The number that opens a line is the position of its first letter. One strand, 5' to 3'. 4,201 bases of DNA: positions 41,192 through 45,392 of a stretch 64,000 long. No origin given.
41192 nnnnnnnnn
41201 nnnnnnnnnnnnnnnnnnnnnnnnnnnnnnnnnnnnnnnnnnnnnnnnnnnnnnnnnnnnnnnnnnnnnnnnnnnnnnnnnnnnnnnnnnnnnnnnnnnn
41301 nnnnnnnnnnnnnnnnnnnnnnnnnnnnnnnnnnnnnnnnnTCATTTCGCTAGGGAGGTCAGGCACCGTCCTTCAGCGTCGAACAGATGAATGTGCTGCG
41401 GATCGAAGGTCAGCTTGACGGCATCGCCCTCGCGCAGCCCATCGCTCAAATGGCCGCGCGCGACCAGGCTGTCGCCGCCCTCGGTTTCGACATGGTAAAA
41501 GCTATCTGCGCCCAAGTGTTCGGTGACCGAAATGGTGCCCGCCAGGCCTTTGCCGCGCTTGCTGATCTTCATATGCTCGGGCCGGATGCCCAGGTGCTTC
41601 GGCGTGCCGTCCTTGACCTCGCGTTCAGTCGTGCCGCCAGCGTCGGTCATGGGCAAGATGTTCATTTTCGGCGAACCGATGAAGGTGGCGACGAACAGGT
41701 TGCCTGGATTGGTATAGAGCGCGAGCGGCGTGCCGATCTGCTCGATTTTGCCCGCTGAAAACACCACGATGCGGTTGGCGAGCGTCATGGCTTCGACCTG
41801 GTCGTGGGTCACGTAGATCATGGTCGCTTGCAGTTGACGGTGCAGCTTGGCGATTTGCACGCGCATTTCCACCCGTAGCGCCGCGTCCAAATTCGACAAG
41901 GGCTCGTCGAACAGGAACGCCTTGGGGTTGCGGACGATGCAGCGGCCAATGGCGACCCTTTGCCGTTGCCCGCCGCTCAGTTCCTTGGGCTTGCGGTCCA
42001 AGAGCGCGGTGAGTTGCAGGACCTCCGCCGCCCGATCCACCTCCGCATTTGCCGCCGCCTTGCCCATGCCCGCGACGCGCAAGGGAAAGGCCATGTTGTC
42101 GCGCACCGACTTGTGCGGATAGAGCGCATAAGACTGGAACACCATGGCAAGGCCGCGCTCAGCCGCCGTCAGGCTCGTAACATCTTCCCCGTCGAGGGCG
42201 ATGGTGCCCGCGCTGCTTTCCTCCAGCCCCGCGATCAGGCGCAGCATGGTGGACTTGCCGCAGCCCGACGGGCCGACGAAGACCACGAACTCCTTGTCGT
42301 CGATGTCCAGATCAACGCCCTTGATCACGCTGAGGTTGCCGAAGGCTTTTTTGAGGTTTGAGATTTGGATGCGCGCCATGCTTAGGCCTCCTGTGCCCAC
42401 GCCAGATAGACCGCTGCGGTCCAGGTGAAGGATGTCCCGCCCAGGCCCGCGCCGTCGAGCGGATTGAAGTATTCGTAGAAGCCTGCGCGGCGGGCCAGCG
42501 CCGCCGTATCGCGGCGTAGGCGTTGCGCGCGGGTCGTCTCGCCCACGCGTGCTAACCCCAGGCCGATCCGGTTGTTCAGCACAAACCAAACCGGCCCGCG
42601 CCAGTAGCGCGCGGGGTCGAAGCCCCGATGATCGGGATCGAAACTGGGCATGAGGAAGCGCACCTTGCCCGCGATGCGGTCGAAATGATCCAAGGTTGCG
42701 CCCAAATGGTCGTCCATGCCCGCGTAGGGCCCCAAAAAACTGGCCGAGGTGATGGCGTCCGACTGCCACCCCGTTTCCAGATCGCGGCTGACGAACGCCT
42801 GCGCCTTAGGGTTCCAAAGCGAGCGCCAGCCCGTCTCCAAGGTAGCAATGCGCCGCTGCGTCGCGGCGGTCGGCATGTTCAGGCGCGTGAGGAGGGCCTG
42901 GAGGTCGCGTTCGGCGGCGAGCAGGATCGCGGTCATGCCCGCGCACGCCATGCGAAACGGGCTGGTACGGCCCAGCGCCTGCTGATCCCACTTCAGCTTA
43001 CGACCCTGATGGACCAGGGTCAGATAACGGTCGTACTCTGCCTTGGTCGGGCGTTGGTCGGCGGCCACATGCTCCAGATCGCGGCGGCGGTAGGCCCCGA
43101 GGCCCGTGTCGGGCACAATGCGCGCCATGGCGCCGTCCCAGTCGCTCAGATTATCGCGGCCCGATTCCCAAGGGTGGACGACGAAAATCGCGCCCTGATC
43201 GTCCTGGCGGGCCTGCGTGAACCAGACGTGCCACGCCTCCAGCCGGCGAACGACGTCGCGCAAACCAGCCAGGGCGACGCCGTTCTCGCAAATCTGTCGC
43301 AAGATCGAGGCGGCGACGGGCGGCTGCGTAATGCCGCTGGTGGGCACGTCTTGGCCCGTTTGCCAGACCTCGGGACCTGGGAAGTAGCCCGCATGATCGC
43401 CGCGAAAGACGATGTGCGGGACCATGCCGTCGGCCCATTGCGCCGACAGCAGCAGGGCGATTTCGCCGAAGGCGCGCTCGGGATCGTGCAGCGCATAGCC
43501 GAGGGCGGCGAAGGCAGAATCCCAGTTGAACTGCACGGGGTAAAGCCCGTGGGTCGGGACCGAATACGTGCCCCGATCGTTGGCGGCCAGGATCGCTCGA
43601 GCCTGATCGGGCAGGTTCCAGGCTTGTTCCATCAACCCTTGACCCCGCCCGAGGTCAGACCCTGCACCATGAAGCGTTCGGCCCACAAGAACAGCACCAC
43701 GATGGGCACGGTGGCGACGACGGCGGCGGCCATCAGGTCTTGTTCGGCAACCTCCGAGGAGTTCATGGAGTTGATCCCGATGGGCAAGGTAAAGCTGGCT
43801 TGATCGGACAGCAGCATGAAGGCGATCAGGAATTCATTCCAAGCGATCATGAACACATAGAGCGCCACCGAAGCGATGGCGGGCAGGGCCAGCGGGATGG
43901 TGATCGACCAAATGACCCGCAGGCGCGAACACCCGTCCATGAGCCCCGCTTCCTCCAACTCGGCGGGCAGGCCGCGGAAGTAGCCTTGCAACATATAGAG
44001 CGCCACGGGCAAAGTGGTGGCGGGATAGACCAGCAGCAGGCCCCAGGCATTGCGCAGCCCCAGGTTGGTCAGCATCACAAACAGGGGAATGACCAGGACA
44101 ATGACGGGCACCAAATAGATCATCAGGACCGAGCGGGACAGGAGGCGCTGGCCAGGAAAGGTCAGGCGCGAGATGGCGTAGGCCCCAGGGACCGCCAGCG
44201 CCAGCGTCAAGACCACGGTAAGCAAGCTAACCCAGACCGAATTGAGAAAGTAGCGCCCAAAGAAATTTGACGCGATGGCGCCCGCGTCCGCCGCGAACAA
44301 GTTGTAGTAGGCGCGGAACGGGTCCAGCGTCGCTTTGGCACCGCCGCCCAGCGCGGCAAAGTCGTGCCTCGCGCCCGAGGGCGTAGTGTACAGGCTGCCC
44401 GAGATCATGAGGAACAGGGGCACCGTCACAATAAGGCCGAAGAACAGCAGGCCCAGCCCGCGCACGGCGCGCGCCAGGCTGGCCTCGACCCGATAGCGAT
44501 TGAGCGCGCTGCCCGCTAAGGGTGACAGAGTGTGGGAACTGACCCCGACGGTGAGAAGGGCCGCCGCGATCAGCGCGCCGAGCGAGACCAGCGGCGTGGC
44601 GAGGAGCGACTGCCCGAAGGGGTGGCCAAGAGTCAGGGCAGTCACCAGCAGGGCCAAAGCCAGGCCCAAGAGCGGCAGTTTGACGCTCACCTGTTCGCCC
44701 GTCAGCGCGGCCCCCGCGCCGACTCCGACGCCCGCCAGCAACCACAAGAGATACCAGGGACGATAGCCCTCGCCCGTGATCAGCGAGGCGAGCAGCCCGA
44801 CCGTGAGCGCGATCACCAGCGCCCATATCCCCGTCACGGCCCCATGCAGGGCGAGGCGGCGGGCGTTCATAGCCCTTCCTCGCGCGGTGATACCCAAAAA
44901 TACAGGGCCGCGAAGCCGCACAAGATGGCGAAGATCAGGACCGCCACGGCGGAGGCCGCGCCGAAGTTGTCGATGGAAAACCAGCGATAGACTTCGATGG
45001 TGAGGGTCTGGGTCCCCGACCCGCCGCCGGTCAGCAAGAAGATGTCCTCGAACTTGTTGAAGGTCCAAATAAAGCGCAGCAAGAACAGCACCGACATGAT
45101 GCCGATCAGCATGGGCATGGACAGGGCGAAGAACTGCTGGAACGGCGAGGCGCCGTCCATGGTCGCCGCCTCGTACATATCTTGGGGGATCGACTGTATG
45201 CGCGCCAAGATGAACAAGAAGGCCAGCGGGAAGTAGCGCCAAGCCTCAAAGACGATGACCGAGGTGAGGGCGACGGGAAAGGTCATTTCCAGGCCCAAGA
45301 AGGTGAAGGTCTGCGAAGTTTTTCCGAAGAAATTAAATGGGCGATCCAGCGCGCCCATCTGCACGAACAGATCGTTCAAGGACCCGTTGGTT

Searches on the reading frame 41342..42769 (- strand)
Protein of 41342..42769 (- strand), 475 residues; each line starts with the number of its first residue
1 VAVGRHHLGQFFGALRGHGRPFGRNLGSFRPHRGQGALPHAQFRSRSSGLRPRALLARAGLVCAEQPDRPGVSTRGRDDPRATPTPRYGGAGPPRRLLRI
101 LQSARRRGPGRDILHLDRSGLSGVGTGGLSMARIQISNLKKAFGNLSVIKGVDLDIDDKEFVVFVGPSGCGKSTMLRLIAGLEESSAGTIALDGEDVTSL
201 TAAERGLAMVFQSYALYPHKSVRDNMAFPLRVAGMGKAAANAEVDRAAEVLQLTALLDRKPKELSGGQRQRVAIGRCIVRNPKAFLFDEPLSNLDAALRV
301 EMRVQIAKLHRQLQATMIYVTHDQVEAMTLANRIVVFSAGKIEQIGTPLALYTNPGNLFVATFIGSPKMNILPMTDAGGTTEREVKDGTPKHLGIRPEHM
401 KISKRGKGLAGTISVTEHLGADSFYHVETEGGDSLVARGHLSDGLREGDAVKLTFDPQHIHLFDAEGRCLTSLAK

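Call 5: search_protein_families(library=pfam, proteins=[window:41342-42769:-], max_evalue=0.01)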
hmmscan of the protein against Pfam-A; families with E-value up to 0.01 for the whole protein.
window:41342-42769:- (475 aa): 8 families
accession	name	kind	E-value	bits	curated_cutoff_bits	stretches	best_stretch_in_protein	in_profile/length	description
PF00005.33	ABC_tran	-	1.6e-33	116.6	25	1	150-291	2-136/137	ABC transporter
PF08402.16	TOBE_2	-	8.2e-18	64.7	21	1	393-463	1-76/76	TOBE domain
PF02463.25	SMC_N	-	8.2e-05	22.6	40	1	158-334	23-211/220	RecF/RecN/SMC N terminal domain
PF03459.23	TOBE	-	0.00021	21.9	22.3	1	409-462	7-64/64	TOBE domain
PF03193.22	RsgA_GTPase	-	0.0014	19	30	1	158-190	106-137/174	RsgA GTPase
PF17912.7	OB_MalK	-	0.0047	18.2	27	0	365-400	1-53/53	MalK OB fold domain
PF13401.12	AAA_22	-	0.0057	17.4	27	0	158-196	4-43/130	AAA domain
PF00004.35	AAA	-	0.0078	17.1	21.2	0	162-212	1-51/131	ATPase family associated with various cellular activities (AAA)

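Call 6: search_protein_families(library=ncbifam, proteins=[window:41342-42769:-], max_evalue=0.01)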
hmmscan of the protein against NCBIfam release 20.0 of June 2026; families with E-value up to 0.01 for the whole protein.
window:41342-42769:- (475 aa): 186 families (the best 25 are shown)
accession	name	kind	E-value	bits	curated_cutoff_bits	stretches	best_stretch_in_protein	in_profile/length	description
NF008653.0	PRK11650.1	subfamily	4.6e-133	443.7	432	1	131-468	1-352/357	sn-glycerol-3-phosphate ABC transporter ATP-binding protein UgpC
NF008233.0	PRK11000.1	equivalog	1.4e-125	419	568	1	131-470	1-360/369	maltose/maltodextrin ABC transporter ATP-binding protein MalK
NF006987.0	PRK09452.1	equivalog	3e-88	296.1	482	1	134-373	18-255/378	spermidine/putrescine ABC transporter ATP-binding protein PotA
TIGR03265.1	PhnT2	equivalog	2.2e-87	293.6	457.7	1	131-463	2-352/353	putative 2-aminoethylphosphonate ABC transporter ATP-binding protein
TIGR01187.1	potA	subfamily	5.9e-83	278.6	355.6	1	165-437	2-295/325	polyamine ABC transporter ATP-binding protein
NF043075.1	MMSYN1_0197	equivalog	6.4e-81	271.9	550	1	134-463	3-339/341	spermidine/putrescine ABC transporter ATP-binding protein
NF040933.2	ABC_arch_GlcV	equivalog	7.6e-80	268.4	450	1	133-463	2-357/357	glucose ABC transporter ATP-binding protein GlcV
NF008513.0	PRK11432.1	equivalog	1.4e-78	264.3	496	1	134-420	7-304/351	ferric ABC transporter ATP-binding protein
TIGR00968.1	3a0106s01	subfamily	4.4e-77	258.8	342.75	1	134-366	1-233/237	sulfate ABC transporter ATP-binding protein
TIGR03258.1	PhnT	equivalog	3.6e-74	249.9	499.15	1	132-462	7-356/359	2-aminoethylphosphonate ABC transport system ATP-binding subunit PhnT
NF008105.0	PRK10851.1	equivalog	3.8e-70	236.4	502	1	134-366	3-239/362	sulfate/thiosulfate ABC transporter ATP-binding protein CysA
NF040840.2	tungstate_WtpC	equivalog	1.1e-68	232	440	1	134-369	2-236/347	tungstate ABC transporter ATP-binding protein WtpC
NF008621.0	PRK11607.1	equivalog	8.1e-67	225.6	613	1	134-367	20-253/377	putrescine ABC transporter ATP-binding subunit PotG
TIGR01186.1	proV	subfamily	6.2e-61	206.5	326.6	1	144-368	4-234/363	betaine/proline/choline family ABC transporter ATP-binding protein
TIGR01277.1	thiQ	equivalog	5e-52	176.6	245.05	1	152-346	17-211/213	thiamine ABC transporter ATP-binding protein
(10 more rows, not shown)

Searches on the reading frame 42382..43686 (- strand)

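Call 5: search_protein_families(library=pfam, proteins=[window:42382-43686:-], max_evalue=0.01)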
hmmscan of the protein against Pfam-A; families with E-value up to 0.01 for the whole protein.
window:42382-43686:- (434 aa): 2 families
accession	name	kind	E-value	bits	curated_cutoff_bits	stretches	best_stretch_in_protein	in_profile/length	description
PF22422.2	MGH1-like_GH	-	5.5e-97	326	27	1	49-423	1-356/356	Mannosylglycerate hydrolase MGH1-like glycoside hydrolase domain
PF03200.22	Glyco_hydro_63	-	0.0016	17.7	22.4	0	42-179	82-221/492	Glycosyl hydrolase family 63 C-terminal domain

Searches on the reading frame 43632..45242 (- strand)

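Call 5: search_protein_families(library=pfam, proteins=[window:43632-45242:-], max_evalue=0.01)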
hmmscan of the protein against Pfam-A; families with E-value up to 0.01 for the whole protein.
window:43632-45242:- (536 aa): 1 family
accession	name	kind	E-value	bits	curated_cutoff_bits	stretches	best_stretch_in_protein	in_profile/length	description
PF00528.27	BPD_transp_1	-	8.4e-20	71.7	26.4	1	359-527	11-180/184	Binding-protein-dependent transport system inner membrane component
